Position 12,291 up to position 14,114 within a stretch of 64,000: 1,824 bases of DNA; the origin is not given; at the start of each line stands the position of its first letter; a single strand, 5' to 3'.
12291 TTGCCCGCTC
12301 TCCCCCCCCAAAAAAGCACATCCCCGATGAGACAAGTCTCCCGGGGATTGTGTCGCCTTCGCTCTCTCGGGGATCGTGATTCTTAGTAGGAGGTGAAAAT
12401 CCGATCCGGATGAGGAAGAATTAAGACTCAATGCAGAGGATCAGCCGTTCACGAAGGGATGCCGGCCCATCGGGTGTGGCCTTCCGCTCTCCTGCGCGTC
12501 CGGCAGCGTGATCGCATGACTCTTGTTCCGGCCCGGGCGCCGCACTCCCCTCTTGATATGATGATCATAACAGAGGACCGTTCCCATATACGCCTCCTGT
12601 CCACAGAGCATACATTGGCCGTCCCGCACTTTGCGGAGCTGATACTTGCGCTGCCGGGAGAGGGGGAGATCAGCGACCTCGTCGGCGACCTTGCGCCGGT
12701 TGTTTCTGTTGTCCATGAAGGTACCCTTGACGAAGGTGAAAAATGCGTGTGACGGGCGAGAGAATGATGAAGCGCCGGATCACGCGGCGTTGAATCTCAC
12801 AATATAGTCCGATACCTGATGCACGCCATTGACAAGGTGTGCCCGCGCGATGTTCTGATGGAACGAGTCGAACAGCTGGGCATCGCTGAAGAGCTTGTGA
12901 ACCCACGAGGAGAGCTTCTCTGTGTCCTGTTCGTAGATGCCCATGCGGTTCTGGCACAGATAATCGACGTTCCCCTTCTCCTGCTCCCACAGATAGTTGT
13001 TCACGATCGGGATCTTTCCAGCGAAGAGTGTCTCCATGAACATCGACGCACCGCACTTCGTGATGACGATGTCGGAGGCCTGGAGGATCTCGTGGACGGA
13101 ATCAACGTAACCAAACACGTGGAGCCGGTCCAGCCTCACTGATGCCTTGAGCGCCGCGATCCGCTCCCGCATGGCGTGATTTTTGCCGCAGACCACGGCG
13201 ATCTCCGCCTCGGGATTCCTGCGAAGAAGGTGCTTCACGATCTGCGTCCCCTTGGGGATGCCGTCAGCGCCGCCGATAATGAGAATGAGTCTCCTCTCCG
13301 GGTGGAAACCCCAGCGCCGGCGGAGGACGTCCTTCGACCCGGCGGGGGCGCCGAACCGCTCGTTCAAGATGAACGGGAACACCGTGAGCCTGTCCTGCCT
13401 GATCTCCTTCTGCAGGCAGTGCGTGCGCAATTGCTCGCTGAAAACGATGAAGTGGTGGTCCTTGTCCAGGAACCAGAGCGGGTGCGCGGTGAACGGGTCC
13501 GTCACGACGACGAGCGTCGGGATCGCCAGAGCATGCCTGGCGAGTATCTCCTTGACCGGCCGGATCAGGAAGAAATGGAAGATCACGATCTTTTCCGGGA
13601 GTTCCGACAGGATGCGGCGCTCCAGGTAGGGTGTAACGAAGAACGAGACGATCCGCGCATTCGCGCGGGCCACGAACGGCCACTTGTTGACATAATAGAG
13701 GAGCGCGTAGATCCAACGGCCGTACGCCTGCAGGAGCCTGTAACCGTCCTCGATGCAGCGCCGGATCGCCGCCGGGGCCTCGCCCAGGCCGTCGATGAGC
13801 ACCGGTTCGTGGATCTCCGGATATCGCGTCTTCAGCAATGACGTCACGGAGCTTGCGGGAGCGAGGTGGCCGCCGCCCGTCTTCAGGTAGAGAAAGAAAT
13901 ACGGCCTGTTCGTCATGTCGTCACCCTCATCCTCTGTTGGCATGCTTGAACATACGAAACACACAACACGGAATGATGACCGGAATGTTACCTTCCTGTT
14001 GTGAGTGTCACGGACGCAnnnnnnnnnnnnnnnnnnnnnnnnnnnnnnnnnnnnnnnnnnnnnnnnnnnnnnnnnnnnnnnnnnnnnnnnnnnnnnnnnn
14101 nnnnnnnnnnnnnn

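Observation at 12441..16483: Putative glycolipid operon: LpxH-like metallophosphoesterase, two tandem MGDG-synthase/UgtP-like GT28 paralogues and a small Cys/His protein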

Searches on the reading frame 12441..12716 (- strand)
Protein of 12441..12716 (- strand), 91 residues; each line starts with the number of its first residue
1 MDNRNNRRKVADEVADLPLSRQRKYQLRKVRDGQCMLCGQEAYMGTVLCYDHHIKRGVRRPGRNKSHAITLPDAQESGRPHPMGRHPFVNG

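Call 3: search_protein_families(library=pfam, proteins=[window:12441-12716:-], max_evalue=0.1)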
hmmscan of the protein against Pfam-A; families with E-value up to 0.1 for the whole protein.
window:12441-12716:- (91 aa): 1 family
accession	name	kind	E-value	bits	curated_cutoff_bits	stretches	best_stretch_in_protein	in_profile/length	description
PF02945.21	Endonuclease_7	-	0.066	13.6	23.6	1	20-59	11-51/82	Recombination endonuclease VII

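Call 4: search_protein_families(library=ncbifam, proteins=[window:12441-12716:-], max_evalue=0.1)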
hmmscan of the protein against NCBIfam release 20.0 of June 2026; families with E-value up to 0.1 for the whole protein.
window:12441-12716:- (91 aa): 0 families

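Call 54: find_homologous_proteins(query=window:12441-12716:-, max_evalue=0.01)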
Query window:12441-12716:- (91 aa): 1 proteins with E <= 0.01 among 1 candidates.
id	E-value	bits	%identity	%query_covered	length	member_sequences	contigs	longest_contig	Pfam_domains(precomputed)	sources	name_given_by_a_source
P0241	5.2e-57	208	100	100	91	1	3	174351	-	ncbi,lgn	-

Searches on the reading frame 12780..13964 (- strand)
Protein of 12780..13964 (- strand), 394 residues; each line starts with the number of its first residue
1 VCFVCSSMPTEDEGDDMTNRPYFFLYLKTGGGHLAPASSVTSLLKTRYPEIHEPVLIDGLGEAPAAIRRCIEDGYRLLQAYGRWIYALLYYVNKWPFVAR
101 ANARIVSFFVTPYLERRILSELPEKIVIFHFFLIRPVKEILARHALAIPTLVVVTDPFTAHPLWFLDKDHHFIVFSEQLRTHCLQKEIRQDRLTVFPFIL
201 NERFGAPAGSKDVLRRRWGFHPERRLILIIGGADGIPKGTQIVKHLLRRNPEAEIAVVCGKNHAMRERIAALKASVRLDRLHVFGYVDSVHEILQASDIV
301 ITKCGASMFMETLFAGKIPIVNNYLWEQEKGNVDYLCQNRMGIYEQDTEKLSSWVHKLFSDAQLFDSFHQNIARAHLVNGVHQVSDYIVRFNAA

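Call 3: search_protein_families(library=pfam, proteins=[window:12780-13964:-], max_evalue=0.1)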
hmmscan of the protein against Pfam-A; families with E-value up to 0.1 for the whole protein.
window:12780-13964:- (394 aa): 4 families
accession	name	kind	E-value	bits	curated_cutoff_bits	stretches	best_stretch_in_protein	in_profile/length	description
PF04101.22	Glyco_tran_28_C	-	5.3e-11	43.3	22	1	227-369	2-147/166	Glycosyltransferase family 28 C-terminal domain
PF06925.17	MGDG_synth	-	3.2e-09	37.6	25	1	33-196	1-165/169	Monogalactosyldiacylglycerol (MGDG) synthase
PF13692.12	Glyco_trans_1_4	-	0.0014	19.3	27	1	242-304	23-84/142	Glycosyl transferases group 1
PF00532.27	Peripla_BP_1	-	0.032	14.1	22.2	0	218-273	150-202/281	Periplasmic binding proteins and sugar binding domain of LacI family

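Call 4: search_protein_families(library=ncbifam, proteins=[window:12780-13964:-], max_evalue=0.1)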
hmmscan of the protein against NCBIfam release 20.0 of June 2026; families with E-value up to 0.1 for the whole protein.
window:12780-13964:- (394 aa): 8 families
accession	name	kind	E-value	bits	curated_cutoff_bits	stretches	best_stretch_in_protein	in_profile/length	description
NF010135.0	PRK13609.1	equivalog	5.2e-40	137.6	500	1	23-390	8-367/388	diglucosyl diacylglycerol synthase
NF010134.0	PRK13608.1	equivalog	2.6e-22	79.4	557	1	105-385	87-362/391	diglucosyl diacylglycerol synthase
TIGR01133.1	murG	equivalog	2.2e-07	30.2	250.25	1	217-372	176-337/353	undecaprenyldiphospho-muramoylpentapeptide beta-N-acetylglucosaminyltransferase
TIGR03590.1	PseG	equivalog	9.1e-07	28.7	153.55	1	214-309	165-255/280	UDP-2,4-diacetamido-2,4,6-trideoxy-beta-L-altropyranose hydrolase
NF041548.1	PssE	equivalog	0.00098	19.1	120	1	274-357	36-122/146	PssE/Cps14G family polysaccharide biosynthesis glycosyltransferase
NF009102.0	PRK12446.1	equivalog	0.0029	16.5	339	1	215-317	176-273/352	undecaprenyldiphospho-muramoylpentapeptide beta-N-acetylglucosaminyltransferase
TIGR03999.1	thiol_BshA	equivalog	0.0099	14.8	273.7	1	152-372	128-349/375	N-acetyl-alpha-D-glucosaminyl L-malate synthase BshA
NF009402.0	PRK12767.1-1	equivalog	0.076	11.8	218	0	229-311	6-86/329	carbamoyl phosphate synthase-like protein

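Call 53: search_solved_structures(query=A2, max_evalue=0.001, show_alignments=1)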
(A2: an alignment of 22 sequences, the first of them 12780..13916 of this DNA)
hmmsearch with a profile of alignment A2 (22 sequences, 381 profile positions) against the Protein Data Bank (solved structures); distinct sequences matched with E-value up to 0.001: 3.
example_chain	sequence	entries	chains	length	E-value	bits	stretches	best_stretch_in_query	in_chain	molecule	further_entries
4wyi_A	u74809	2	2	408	3.9e-44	154.3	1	4-346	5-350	Monogalactosyldiacylglycerol synthase 1, chloroplastic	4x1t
9wde_A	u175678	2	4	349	8.5e-38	133.4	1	79-377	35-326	Processive diacylglycerol beta-glucosyltransferase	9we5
7d1i_A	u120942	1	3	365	0.00016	23.9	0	212-377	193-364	UDP-N-acetylglucosamine--N-acetylmuramyl-(pentapeptide) pyrophosphoryl-undecaprenol N-acet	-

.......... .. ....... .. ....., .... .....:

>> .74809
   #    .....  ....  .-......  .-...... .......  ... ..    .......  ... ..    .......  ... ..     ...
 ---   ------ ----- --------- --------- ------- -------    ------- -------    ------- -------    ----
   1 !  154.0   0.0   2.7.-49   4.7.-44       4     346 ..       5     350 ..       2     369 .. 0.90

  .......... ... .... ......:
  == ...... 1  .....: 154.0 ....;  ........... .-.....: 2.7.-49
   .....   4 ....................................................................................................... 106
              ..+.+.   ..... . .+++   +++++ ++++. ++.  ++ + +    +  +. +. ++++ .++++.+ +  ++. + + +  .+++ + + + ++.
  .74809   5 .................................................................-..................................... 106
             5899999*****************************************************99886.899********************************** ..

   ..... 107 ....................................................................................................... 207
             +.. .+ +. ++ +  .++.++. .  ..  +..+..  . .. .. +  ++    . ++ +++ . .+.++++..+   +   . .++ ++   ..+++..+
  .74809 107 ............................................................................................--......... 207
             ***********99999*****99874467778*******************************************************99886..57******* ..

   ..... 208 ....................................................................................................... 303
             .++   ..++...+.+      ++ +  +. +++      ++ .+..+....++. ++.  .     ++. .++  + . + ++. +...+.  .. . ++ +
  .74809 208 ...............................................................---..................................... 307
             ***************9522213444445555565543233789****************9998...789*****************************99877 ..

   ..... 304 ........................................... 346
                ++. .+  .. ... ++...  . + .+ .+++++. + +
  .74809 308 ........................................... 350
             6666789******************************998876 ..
